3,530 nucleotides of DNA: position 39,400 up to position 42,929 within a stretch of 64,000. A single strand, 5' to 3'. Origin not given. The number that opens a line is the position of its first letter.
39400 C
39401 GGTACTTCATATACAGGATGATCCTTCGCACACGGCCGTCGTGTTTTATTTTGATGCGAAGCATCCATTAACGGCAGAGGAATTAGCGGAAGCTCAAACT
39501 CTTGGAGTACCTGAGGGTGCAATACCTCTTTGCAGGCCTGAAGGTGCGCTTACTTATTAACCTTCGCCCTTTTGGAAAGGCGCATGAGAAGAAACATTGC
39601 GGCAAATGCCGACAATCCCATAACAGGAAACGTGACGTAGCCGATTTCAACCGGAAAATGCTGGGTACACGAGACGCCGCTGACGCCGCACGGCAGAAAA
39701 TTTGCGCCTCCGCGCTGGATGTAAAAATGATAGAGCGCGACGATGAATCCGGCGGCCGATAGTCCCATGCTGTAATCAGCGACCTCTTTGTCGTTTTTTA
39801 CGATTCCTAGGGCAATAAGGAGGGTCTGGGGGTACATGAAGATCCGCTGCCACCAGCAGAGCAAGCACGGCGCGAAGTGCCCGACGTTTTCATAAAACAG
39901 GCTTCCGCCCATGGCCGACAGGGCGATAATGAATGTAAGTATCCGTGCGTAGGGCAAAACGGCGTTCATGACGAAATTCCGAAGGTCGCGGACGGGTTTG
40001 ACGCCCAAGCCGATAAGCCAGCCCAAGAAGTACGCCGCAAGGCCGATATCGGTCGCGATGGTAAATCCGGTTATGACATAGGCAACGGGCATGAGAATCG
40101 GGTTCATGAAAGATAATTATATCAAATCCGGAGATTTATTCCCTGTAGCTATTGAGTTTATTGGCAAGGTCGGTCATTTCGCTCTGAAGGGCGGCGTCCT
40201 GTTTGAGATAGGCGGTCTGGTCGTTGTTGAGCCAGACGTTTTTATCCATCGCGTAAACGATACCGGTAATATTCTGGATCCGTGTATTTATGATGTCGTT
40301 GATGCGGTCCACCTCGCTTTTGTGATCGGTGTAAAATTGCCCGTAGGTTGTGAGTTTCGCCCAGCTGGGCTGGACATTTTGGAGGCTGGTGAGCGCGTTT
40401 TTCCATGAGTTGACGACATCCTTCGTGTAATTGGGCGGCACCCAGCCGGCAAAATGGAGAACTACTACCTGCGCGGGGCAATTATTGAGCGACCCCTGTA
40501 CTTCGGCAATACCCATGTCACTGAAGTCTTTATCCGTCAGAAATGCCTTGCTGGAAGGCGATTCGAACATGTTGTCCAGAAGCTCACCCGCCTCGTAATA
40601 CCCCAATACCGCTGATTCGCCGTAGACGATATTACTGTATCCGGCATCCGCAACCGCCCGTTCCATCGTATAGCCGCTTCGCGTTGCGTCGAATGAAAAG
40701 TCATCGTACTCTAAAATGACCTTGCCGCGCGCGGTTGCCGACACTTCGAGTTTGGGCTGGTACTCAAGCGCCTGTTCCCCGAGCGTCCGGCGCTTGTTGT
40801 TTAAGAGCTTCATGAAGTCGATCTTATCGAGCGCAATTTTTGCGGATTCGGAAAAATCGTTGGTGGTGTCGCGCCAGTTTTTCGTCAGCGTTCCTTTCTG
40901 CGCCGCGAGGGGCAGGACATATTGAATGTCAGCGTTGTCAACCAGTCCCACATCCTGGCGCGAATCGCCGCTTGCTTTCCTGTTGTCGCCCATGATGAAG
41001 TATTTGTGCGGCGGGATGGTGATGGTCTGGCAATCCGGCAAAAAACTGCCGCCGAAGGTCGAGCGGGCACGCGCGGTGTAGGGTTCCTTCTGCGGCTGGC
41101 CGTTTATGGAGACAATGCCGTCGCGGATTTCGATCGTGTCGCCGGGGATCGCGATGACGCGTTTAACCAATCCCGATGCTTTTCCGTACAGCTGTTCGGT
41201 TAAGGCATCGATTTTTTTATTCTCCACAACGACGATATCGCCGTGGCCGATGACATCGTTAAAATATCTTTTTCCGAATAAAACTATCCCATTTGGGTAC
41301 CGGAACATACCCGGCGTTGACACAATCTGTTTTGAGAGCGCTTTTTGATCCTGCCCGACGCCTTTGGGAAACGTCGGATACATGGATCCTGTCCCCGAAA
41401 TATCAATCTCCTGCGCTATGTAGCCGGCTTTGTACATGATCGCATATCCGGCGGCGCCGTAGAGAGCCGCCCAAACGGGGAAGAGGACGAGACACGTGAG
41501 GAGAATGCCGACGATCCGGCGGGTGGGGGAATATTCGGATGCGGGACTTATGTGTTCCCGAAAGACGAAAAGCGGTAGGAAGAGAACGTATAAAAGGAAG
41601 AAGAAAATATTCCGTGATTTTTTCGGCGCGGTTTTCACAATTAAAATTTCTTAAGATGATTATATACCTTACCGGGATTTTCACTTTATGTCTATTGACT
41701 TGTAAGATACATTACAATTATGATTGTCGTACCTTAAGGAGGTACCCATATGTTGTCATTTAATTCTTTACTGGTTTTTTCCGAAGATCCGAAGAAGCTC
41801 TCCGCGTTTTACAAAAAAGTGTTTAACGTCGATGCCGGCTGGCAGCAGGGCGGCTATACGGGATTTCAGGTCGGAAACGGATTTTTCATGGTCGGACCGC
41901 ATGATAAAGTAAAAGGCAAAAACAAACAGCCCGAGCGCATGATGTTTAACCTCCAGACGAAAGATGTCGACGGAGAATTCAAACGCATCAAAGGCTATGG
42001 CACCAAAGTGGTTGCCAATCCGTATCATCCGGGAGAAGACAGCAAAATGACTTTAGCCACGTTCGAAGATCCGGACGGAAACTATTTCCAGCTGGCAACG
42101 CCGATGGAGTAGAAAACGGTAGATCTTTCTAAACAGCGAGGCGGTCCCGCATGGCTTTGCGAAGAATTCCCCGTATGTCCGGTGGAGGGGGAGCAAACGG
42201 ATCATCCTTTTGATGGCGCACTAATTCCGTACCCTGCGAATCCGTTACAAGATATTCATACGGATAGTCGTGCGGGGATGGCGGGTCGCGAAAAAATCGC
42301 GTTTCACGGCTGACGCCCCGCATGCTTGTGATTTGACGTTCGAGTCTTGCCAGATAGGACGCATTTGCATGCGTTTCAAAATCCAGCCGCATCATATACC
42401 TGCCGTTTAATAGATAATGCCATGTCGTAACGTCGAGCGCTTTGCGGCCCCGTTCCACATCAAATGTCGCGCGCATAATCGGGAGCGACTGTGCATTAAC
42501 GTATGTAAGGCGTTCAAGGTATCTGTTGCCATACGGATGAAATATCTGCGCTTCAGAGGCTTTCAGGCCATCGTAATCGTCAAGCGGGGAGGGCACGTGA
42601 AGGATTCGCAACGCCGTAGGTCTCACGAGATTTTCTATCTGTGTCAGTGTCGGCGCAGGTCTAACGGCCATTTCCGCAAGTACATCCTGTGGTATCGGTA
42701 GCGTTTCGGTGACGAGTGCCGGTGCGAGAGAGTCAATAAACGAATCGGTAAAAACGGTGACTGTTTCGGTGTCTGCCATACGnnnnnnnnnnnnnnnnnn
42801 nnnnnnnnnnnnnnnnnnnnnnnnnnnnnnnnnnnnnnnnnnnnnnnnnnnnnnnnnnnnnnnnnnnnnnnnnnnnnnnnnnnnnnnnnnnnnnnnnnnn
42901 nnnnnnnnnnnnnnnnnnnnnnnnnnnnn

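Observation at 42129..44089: GC-rich two-gene operon of unknown function: a degenerate nucleoside-phosphorylase-like protein plus an orphan partner (top candidate for a new system)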

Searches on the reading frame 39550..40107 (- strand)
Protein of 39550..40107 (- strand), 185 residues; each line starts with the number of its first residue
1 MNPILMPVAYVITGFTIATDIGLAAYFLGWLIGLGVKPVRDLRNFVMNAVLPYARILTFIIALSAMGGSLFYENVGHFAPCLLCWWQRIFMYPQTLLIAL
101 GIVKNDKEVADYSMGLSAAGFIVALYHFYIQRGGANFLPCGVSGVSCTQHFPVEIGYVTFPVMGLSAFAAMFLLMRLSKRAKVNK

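Call 23: search_protein_families(library=pfam, proteins=[window:39550-40107:-], max_evalue=0.001)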
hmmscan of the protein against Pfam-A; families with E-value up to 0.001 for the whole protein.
window:39550-40107:- (185 aa): 1 family
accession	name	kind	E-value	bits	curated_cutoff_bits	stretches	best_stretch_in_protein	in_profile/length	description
PF02600.21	DsbB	-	7.3e-13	49.6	22.1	1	55-152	5-103/148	Disulfide bond formation protein DsbB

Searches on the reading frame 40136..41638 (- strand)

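Call 3: search_protein_families(library=pfam, proteins=[window:40136-41638:-], max_evalue=1)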
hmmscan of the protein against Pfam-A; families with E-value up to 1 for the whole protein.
window:40136-41638:- (500 aa): 4 families
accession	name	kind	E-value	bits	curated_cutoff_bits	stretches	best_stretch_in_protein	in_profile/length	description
PF10502.14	Peptidase_S26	-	5.9e-26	91.9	22.9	1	65-238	13-159/168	Signal peptidase, peptidase S26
PF07098.16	DUF1360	-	0.095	13.1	21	1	36-72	46-82/102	Protein of unknown function (DUF1360)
PF05019.18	Coq4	-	0.17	11.6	22.9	0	211-242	88-119/221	Coenzyme Q (ubiquinone) biosynthesis protein Coq4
PF21976.1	SMIM43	-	0.55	10.7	27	0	11-26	13-28/63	Small integral membrane protein 43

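Call 80: search_protein_families(library=padloc, proteins=[window:40136-41638:-], max_evalue=0.001)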
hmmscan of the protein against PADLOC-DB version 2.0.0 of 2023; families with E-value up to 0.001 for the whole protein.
window:40136-41638:- (500 aa): 0 families

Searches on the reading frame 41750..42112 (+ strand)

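Call 3: search_protein_families(library=pfam, proteins=[window:41750-42112:+], max_evalue=1)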
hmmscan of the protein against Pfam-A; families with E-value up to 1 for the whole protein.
window:41750-42112:+ (120 aa): 3 families
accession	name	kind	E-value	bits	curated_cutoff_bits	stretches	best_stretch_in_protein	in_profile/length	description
PF00903.31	Glyoxalase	-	9.7e-11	42.5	20.6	1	4-115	2-121/121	Glyoxalase/Bleomycin resistance protein/Dioxygenase superfamily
PF18029.7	Glyoxalase_6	-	3.4e-09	37.7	23.6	1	11-115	6-105/106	Glyoxalase-like domain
PF12681.13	Glyoxalase_2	-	0.0019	18.6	30.1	1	4-120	1-118/118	Glyoxalase-like domain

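Call 80: search_protein_families(library=padloc, proteins=[window:41750-42112:+], max_evalue=0.001)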
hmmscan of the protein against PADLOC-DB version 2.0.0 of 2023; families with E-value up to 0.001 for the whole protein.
window:41750-42112:+ (120 aa): 0 families

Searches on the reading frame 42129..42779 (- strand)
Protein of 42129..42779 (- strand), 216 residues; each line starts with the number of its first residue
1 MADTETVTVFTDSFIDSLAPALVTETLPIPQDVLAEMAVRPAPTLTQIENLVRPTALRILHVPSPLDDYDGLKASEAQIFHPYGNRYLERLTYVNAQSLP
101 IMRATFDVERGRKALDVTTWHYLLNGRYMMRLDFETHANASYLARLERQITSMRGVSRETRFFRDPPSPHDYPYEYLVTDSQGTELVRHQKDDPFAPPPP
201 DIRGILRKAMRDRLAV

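Call 3: search_protein_families(library=pfam, proteins=[window:42129-42779:-], max_evalue=1)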
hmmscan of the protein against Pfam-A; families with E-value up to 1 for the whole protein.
window:42129-42779:- (216 aa): 0 families

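Call 4: search_protein_families(library=ncbifam, proteins=[window:42129-42779:-], max_evalue=1)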
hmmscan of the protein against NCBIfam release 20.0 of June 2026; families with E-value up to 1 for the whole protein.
window:42129-42779:- (216 aa): 0 families

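Call 5: search_protein_families(library=padloc, proteins=[window:42129-42779:-], max_evalue=1)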
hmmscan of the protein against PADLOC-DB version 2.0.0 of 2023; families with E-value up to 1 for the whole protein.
window:42129-42779:- (216 aa): 0 families

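Call 8: find_homologous_proteins(query=window:42129-42779:-)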
Query window:42129-42779:- (216 aa): 1 proteins with E <= 0.001 among 572 candidates.
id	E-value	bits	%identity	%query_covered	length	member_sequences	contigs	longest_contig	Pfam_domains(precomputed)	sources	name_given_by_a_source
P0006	9.6e-140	481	100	100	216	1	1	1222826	-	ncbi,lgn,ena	-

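Call 45: predict_structure(protein=window:42129-42779:-)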
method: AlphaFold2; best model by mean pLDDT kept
length: 216 residues; sequences in the alignment: 1
mean_pLDDT: 35.9   pTM: 0.27
mean pLDDT of the five models: 35.9, 35.2, 33.1, 32.9, 30.5
residues with pLDDT >= 90: 0; 70-90: 0; 50-70: 2; < 50: 214
segments of 3 or more residues with pLDDT < 50: 1-187, 189-200, 202-216
pLDDT, mean of each block of 10 residues (from residue 1): 26 25 28 32 39 32 30 32 31 32 37 43 44 46 44 34 34 37 41 43 43 37
secondary structure, 60 per line:
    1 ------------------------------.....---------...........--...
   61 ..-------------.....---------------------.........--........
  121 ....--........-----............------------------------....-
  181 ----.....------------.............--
elements in order: H31-35 H45-55 E58-62 E76-80 E102-110 E113-124 E127-134 H140-151 E176-179 E185-189 H202-214

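Call 47: search_protein_families(library=phrogs, proteins=[window:42129-42779:-], max_evalue=1)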
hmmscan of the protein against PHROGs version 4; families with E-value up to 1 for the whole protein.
window:42129-42779:- (216 aa): 0 families

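Call 48: search_solved_structures(query=window:42129-42779:-, max_evalue=10)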
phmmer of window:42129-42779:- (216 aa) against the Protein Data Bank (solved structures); distinct sequences matched with E-value up to 10: 1.
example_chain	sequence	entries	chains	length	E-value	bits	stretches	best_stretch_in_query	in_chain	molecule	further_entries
4moz_A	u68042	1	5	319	0.22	14.4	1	171-212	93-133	Fructose-bisphosphate aldolase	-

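Call 68: search_dna_similar(query=window:42129-42779:-, collection=phages, mode=protein, max_evalue=1, max_rows=10)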
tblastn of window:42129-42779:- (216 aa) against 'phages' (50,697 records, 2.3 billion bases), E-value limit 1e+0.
No match.

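Call 69: search_dna_similar(query=window:42129-42779:-, collection=plasmids, mode=protein, max_evalue=1, max_rows=10)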
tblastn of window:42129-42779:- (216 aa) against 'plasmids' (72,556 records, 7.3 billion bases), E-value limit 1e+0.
No match.
